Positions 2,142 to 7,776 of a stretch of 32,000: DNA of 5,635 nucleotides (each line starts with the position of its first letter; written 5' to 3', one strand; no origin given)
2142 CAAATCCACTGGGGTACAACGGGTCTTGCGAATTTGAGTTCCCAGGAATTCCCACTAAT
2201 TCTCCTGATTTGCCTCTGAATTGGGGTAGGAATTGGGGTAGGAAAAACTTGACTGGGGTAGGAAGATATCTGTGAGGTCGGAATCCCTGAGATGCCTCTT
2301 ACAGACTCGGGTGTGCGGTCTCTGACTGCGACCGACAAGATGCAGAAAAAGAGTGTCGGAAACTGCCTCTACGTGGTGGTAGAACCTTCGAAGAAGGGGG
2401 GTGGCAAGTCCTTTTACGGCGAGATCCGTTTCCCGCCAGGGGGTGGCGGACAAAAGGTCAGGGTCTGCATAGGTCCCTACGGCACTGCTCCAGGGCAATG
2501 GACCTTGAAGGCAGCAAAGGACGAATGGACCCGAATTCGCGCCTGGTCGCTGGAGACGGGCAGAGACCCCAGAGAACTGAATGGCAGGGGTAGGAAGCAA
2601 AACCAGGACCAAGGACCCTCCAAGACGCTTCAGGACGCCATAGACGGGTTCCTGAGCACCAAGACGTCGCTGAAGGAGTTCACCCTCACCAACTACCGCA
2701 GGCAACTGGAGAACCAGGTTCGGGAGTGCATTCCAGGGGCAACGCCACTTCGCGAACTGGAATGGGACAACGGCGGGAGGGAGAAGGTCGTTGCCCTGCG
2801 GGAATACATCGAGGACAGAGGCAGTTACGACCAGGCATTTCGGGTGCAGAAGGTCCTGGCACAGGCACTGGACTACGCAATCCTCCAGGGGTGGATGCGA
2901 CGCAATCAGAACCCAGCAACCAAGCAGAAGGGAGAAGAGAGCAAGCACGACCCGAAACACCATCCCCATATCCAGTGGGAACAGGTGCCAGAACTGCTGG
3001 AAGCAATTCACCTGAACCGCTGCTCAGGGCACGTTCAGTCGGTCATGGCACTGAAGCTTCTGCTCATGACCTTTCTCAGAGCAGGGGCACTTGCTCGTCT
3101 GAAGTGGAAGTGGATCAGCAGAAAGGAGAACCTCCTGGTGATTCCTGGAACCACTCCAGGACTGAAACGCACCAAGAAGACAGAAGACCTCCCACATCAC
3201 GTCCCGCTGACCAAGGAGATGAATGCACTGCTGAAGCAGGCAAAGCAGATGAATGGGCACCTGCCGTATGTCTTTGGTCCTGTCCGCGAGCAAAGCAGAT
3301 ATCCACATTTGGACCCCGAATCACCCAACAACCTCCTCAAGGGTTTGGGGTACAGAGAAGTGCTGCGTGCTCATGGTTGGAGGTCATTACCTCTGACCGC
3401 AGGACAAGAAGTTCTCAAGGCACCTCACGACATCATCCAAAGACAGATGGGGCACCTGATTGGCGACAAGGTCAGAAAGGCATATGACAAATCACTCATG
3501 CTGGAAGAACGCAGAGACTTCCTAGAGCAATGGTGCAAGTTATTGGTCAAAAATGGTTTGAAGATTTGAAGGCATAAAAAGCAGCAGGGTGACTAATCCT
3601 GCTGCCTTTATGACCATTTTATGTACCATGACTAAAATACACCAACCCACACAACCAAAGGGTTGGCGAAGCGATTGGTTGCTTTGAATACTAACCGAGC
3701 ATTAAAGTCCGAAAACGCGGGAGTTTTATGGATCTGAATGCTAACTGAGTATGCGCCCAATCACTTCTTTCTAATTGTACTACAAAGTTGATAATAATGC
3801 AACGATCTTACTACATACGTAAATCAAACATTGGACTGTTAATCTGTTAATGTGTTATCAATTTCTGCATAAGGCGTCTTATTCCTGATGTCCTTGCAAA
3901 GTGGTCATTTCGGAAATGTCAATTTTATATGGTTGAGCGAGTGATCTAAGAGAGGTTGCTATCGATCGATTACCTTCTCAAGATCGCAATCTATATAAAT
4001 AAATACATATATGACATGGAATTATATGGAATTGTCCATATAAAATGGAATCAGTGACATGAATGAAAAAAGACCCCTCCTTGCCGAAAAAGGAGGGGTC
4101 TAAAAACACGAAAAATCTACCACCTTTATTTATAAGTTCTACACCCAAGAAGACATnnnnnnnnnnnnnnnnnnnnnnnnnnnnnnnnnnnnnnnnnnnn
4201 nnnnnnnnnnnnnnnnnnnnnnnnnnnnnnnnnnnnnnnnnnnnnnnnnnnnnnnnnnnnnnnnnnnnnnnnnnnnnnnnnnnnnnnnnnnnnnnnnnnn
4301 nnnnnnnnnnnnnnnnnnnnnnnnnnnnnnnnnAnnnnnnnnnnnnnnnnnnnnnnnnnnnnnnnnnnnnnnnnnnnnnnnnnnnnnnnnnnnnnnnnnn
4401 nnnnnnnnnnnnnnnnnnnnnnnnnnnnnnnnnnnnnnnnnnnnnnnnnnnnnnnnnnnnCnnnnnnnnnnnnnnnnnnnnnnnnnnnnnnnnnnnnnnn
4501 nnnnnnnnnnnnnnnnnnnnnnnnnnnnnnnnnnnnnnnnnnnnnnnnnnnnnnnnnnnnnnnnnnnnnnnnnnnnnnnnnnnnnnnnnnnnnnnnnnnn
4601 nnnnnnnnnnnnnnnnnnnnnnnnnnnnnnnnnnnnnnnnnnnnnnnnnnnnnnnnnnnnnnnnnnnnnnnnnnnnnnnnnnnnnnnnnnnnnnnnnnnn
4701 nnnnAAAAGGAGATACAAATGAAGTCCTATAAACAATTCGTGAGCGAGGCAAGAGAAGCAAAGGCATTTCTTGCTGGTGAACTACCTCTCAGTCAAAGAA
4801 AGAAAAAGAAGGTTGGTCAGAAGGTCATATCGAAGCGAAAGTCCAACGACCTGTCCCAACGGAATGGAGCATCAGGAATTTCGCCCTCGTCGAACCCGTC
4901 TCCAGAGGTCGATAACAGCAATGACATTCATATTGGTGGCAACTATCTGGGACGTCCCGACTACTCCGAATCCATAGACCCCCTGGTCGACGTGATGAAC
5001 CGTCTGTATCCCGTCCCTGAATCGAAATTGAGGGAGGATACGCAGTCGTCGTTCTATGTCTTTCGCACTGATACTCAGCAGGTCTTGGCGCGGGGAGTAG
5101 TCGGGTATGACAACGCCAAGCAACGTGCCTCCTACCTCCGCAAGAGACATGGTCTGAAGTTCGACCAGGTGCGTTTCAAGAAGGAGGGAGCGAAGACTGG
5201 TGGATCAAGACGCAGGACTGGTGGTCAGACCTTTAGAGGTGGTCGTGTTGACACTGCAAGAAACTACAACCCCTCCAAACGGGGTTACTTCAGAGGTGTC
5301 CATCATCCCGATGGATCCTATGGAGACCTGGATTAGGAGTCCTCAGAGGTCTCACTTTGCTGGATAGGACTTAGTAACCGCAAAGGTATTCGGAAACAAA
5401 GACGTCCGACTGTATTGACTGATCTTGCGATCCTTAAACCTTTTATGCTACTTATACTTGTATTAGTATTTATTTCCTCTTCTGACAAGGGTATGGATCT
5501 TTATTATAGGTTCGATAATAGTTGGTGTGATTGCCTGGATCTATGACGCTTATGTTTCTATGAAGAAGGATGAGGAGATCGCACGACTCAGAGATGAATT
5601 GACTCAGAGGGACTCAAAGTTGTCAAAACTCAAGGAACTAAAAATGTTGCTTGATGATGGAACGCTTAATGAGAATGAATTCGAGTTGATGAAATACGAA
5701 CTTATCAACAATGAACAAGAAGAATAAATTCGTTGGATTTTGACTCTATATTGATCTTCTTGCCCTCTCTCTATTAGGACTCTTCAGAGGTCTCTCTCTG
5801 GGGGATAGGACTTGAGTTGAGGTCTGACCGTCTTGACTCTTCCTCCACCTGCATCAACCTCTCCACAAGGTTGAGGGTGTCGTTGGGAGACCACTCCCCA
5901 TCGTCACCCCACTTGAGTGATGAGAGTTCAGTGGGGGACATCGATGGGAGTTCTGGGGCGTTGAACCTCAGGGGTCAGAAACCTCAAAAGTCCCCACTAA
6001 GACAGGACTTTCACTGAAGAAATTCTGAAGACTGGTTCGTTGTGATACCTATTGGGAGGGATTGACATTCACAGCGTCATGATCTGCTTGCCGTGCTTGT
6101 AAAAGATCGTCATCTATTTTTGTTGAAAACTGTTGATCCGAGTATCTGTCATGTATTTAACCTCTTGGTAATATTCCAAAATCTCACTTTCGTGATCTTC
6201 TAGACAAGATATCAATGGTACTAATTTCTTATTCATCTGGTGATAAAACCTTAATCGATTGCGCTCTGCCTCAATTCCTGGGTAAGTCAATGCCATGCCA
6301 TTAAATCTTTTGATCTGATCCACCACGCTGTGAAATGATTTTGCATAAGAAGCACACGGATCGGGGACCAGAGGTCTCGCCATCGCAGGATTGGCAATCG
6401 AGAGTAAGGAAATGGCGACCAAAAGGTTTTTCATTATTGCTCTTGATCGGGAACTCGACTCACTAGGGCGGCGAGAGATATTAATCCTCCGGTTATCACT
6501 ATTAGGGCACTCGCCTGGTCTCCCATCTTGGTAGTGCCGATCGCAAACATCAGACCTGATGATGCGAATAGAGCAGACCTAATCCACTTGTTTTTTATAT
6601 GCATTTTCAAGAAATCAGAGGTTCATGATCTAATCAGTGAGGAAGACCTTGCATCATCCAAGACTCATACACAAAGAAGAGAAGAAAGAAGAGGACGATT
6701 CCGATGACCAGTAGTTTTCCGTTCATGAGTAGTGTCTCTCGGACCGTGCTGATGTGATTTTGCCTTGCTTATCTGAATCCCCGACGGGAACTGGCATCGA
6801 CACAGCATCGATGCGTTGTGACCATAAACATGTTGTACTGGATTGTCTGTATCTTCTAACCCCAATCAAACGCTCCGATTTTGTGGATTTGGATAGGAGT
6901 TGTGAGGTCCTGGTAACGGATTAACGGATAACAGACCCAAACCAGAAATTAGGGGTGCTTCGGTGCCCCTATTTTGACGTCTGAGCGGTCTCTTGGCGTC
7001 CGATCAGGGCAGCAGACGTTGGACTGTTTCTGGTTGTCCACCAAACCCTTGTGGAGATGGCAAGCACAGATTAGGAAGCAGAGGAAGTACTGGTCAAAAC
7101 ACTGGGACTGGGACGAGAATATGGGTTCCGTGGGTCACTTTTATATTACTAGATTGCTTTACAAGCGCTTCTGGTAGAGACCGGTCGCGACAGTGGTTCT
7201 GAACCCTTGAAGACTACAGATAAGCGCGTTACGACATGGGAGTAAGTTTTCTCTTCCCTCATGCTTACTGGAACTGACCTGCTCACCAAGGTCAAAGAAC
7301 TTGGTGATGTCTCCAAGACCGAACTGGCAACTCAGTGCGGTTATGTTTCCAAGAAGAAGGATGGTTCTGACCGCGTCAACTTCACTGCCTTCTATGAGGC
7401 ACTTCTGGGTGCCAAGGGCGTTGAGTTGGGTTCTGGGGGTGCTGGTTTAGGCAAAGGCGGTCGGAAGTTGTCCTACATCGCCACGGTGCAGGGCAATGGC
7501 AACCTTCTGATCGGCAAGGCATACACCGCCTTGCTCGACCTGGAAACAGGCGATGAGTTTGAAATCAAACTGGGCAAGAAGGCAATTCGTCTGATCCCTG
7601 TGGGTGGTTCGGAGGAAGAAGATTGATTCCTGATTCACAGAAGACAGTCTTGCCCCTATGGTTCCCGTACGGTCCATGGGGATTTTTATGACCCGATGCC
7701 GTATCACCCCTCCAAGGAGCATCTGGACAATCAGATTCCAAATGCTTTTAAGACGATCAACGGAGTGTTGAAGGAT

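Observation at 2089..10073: About 8 kb AT-rich integrative element inserted in the 3' end of tRNA-Ser(GCU)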

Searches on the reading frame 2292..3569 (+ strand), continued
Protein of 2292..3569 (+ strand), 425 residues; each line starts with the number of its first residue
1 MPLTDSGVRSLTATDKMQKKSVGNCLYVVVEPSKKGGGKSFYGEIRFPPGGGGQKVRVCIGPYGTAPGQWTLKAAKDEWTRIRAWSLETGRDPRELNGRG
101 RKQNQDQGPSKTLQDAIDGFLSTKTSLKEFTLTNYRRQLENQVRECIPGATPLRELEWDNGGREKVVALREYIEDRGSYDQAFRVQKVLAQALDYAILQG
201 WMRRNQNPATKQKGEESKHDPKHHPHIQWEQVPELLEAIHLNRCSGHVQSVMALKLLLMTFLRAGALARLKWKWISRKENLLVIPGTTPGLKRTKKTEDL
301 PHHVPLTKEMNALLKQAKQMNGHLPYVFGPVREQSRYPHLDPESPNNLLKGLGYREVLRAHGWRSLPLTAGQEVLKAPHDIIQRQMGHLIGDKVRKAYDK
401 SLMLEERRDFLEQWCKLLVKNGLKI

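Call 81: search_dna_similar(query=window:2292-3569:+, collection=phages, mode=protein, max_evalue=0.00001, max_rows=12)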
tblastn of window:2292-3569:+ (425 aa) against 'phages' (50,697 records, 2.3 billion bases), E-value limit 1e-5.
Records with a match: 221; places in all: 224; records where one place covers at least 80% of the query: 134.
Best place of each record, by identity: <60% 221.
By first word of the organism name: Acinetobacter 36; Pseudomonas 33; Vibrio 25; Rhodobacter 23; Escherichia 16; Enterobacteria 12; Salmonella 10; Ruegeria 9; Bacteriophage 7; Pasteurella 7; and 21 more.
By host as written in the record: Rhodobacter capsulatus YW1 23; Pseudomonas aeruginosa 20; - 19; Escherichia coli 15; Acinetobacter baumannii 15; Vibrio anguillarum strain BA35 10; Ruegeria pomeroyi DSS-3 8; Vibrio anguillarum BA35 6; and 77 more.
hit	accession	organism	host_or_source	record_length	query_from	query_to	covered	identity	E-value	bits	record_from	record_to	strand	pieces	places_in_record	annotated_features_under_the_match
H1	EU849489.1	Stenotrophomonas phage S1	-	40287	1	424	100%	27.4%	1e-23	109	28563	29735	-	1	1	gp28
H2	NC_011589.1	Stenotrophomonas phage S1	Stenotrophomonas maltophilia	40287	1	424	100%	27.4%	1e-23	109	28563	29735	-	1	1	integrase arm-type DNA-binding domain-containing protein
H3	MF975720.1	Pseudomonas phage VW-6S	Pseudomonas sivasensis W-6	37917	1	421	99%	27.2%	2e-19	97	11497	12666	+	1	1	integrase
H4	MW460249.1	Pseudomonas phage Itty13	Pseudomonas aeruginosa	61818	3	425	100%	26.8%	4e-24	110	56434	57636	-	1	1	integrase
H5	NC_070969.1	Pseudomonas phage Itty13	Pseudomonas aeruginosa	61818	3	425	100%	26.8%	4e-24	110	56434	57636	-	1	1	integrase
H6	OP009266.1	Rhodobacter phage RcAquaphina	Rhodobacter capsulatus YW1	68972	1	418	98%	27.0%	1e-19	97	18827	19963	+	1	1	tyrosine integrase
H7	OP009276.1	Rhodobacter phage RcLkye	Rhodobacter capsulatus YW1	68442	1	418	98%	26.7%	4e-19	96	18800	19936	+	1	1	tyrosine integrase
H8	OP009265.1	Rhodobacter phage RcAqua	Rhodobacter capsulatus YW1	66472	1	418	98%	26.7%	5e-19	96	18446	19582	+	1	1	tyrosine integrase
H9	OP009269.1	Rhodobacter phage RcDora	Rhodobacter capsulatus YW1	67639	1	418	98%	26.7%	5e-19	96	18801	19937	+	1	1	tyrosine integrase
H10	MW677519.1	Rhodobacter phage RcMrWorf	Rhodobacter capsulatus YW1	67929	1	418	98%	26.7%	5e-19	96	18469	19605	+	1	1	20: tyrosine integrase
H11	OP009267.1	Rhodobacter phage RcBigEagle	Rhodobacter capsulatus YW1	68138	1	418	98%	26.7%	5e-19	96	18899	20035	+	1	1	tyrosine integrase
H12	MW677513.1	Rhodobacter phage RcGingersnap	Rhodobacter capsulatus YW1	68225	1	418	98%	26.7%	5e-19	96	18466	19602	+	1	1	20: tyrosine integrase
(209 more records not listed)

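Call 82: list_cluster_members(proteins=[P0017, P0028, P0043, P0044, P0068, P0078, P0118, P0121, P0129, P0182])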
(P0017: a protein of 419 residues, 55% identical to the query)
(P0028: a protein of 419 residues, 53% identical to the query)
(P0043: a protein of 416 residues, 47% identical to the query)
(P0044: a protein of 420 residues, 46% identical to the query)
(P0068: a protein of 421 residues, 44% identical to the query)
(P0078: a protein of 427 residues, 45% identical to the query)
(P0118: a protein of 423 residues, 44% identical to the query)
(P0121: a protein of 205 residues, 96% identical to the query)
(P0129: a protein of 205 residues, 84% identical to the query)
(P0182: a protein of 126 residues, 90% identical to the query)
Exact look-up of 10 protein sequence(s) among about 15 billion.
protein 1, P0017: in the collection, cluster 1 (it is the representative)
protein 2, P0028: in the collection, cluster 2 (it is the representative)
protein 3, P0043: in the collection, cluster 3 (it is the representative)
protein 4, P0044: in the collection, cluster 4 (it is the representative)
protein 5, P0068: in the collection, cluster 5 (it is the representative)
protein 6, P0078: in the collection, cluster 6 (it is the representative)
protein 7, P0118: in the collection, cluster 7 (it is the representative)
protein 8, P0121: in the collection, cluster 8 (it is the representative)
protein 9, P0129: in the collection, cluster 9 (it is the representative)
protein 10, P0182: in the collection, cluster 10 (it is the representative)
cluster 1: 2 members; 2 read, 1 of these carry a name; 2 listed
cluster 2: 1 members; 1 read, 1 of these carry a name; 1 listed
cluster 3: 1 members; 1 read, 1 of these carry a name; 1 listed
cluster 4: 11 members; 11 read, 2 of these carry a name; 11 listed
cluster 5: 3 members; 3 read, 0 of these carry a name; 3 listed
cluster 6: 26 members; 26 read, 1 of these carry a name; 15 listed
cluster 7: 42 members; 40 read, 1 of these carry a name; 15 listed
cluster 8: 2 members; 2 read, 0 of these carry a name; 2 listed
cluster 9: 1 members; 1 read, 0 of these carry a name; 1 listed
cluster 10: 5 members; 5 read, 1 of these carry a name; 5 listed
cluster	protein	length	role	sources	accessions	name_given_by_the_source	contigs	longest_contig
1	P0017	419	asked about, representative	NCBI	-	-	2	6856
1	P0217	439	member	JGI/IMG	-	integrase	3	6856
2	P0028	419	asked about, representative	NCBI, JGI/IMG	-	integrase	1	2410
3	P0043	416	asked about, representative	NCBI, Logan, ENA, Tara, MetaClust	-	strand:- start:576 stop:1826 length:1251 start_codon:yes stop_codon:yes gene_type:complete | TARA_124_MIX_0.1-0.22_scaffold39113_1_gene54194 COG0582 ""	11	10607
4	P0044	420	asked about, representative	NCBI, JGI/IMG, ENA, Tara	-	strand:- start:710 stop:1972 length:1263 start_codon:yes stop_codon:yes gene_type:complete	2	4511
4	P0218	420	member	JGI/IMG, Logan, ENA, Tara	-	integrase | strand:+ start:6320 stop:7582 length:1263 start_codon:yes stop_codon:yes ...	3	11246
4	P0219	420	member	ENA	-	-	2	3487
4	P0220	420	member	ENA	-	-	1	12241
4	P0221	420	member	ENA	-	-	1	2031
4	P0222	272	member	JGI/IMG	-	-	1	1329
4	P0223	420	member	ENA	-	-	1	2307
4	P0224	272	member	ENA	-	-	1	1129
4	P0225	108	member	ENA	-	-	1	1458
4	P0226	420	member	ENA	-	-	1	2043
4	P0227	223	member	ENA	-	-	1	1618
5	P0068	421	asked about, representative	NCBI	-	-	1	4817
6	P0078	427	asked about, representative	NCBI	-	-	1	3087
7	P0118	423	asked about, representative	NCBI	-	-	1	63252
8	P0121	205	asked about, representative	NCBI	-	-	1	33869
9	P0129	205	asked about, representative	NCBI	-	-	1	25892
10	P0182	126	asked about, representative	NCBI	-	-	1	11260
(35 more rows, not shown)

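Call 83: find_encoding_contigs(protein=P0118, flank=8000, max_places=2)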
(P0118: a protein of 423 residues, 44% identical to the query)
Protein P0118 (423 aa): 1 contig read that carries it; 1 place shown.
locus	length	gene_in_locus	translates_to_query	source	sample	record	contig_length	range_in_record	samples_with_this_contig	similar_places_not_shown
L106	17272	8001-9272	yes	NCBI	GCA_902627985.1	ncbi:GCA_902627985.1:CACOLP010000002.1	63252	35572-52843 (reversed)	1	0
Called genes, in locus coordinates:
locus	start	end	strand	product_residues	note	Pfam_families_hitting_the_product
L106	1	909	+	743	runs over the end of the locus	PF00223:PsaA_PsaB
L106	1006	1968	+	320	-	PF00535:Glycos_transf_2, PF10111:Glyco_tranf_2_2 (weak)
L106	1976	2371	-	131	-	-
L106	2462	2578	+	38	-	PF00796:PSI_8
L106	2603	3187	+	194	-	PF02605:PsaL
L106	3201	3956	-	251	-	PF00877:NLPC_P60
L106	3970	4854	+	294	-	PF13354:Beta-lactamase2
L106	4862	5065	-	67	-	-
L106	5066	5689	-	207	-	PF00239:Resolvase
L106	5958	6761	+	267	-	PF00702:Hydrolase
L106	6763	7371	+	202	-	-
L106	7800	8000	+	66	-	PF05930:Phage_AlpA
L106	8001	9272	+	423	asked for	PF00589:Phage_integrase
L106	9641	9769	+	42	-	-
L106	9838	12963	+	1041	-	PF13156:Mrr_cat_2, PF00270:DEAD, PF04851:ResIII, PF18766:SWI2_SNF2 (weak), PF00271:Helicase_C, PF03457:HA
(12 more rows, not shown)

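Call 84: find_encoding_contigs(protein=P0031, flank=10000, max_places=2)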
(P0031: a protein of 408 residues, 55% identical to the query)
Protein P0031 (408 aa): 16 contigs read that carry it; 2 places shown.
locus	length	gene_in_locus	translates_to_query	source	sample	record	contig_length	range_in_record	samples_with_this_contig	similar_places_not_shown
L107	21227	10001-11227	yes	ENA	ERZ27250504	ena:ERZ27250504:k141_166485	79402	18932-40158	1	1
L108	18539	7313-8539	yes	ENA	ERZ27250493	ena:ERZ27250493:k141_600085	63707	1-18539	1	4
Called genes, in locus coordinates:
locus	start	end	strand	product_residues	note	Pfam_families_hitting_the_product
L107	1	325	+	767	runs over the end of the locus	PF00223:PsaA_PsaB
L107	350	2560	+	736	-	PF00223:PsaA_PsaB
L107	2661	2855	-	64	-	-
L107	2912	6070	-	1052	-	PF00873:ACR_tran, PF03176:MMPL (weak)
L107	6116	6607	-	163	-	PF02605:PsaL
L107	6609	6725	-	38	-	PF00796:PSI_8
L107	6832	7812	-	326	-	PF00535:Glycos_transf_2, PF10111:Glyco_tranf_2_2 (weak)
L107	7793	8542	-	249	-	PF18348:SH3_16, PF00877:NLPC_P60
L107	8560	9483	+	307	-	PF13354:Beta-lactamase2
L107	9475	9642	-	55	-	-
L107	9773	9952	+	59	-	PF05930:Phage_AlpA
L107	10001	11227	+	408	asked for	PF22022:Phage_int_M (weak)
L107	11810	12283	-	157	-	-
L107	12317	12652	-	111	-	PF14373:Imm_superinfect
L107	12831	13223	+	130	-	-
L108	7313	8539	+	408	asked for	PF22022:Phage_int_M (weak)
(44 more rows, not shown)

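Call 89: find_related_loci(query=A1, collection=viral_contigs, flank=10000)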
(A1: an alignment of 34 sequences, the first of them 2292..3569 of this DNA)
Query A1 (425 aa) in viral_contigs; peptide patterns used: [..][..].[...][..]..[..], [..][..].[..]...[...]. (x = any residue, [..] = any of these).
55 stretches matched a pattern, but none encodes a relative of the query by tblastn (E <= 1e-3).

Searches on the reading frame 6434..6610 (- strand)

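Call 8: search_protein_families(library=pfam, max_evalue=0.01, proteins=[window:6434-6610:-])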
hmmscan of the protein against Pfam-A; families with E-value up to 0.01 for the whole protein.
window:6434-6610:- (58 aa): 0 families

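Call 90: search_protein_families(library=pfam, max_evalue=5, proteins=[window:6434-6610:-])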
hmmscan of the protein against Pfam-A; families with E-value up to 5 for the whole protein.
window:6434-6610:- (58 aa): 1 family
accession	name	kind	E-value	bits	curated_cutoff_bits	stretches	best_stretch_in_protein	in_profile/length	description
PF16079.10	Phage_holin_5_2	-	0.067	13.9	29.2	1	4-46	17-64/76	Phage holin family Hol44, in holin superfamily V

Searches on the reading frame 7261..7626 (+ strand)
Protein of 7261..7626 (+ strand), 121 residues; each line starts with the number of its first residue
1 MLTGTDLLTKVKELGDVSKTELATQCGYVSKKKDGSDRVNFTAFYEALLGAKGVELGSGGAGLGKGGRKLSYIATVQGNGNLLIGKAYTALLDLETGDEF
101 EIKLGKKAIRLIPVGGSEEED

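Call 8: search_protein_families(library=pfam, max_evalue=0.01, proteins=[window:7261-7626:+])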
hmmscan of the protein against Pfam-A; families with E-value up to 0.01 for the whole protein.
window:7261-7626:+ (121 aa): 1 family
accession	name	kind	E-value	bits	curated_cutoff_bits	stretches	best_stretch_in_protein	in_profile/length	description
PF14250.11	AbrB-like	-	3.4e-26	91.6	25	1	43-111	1-70/70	AbrB-like transcriptional regulator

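Call 18: search_protein_families(library=ncbifam, max_evalue=0.01, proteins=[window:7261-7626:+])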
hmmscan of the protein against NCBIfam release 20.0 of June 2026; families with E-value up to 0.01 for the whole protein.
window:7261-7626:+ (121 aa): 0 families

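Call 19: search_protein_families(library=phrogs, max_evalue=0.01, proteins=[window:7261-7626:+])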
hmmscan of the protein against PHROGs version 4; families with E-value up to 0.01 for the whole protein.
window:7261-7626:+ (121 aa): 0 families

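Call 91: search_protein_families(library=padloc, max_evalue=0.01, proteins=[window:7261-7626:+])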
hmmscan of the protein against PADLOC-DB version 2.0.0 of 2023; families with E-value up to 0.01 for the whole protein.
window:7261-7626:+ (121 aa): 0 families
